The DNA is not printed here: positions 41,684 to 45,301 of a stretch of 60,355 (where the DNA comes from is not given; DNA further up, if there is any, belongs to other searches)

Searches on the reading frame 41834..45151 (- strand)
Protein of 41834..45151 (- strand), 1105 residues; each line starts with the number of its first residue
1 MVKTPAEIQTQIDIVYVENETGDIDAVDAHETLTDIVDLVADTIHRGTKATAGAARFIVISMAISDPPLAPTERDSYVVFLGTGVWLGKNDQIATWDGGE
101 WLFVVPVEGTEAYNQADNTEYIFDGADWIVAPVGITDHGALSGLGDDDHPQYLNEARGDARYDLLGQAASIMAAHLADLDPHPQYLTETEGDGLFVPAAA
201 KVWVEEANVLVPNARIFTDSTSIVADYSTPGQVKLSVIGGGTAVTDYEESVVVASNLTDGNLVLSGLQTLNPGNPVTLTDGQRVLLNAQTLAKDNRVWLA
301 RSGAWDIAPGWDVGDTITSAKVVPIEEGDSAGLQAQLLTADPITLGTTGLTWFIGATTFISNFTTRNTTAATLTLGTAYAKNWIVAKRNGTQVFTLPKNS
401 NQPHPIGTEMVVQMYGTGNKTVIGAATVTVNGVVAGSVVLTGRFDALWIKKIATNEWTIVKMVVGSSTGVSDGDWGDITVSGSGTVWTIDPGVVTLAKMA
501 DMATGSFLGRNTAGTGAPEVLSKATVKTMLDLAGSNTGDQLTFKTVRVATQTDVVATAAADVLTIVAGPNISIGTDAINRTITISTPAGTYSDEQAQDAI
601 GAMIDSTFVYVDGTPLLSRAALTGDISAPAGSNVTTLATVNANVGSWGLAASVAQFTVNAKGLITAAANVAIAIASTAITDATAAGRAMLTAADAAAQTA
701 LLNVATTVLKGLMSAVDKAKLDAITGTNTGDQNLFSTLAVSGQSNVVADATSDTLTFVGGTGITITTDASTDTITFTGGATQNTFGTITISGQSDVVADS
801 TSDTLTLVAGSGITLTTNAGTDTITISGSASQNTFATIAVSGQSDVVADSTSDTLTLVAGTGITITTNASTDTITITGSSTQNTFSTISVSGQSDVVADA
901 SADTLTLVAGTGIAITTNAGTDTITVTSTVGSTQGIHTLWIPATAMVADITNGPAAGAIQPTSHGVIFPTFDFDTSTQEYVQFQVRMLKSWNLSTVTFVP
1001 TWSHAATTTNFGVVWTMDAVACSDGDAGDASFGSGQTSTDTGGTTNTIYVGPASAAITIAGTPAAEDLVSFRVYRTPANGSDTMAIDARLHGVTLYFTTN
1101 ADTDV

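Call 11: search_protein_families(library=phrogs, proteins=[window:41834-45151:-], max_evalue=0.001)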
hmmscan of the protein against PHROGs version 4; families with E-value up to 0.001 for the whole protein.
window:41834-45151:- (1105 aa): 3 families
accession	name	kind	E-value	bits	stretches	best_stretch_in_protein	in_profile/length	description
phrog_5363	-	unknown function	2.5e-12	48.1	1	57-133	41-118/245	-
phrog_677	-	tail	1.3e-09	39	0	879-934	218-272/412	baseplate wedge tail fiber protein connector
phrog_21978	-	unknown function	1.4e-07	32.7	1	55-133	36-117/220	-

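Call 64: search_protein_families(library=pfam, proteins=[window:41834-45151:-], max_evalue=0.001)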
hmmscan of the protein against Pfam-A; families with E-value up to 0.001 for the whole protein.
window:41834-45151:- (1105 aa): 1 family
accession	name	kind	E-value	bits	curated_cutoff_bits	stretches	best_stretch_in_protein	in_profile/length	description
PF10983.13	DUF2793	-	3e-11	43.5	27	1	58-128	15-86/87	Protein of unknown function (DUF2793)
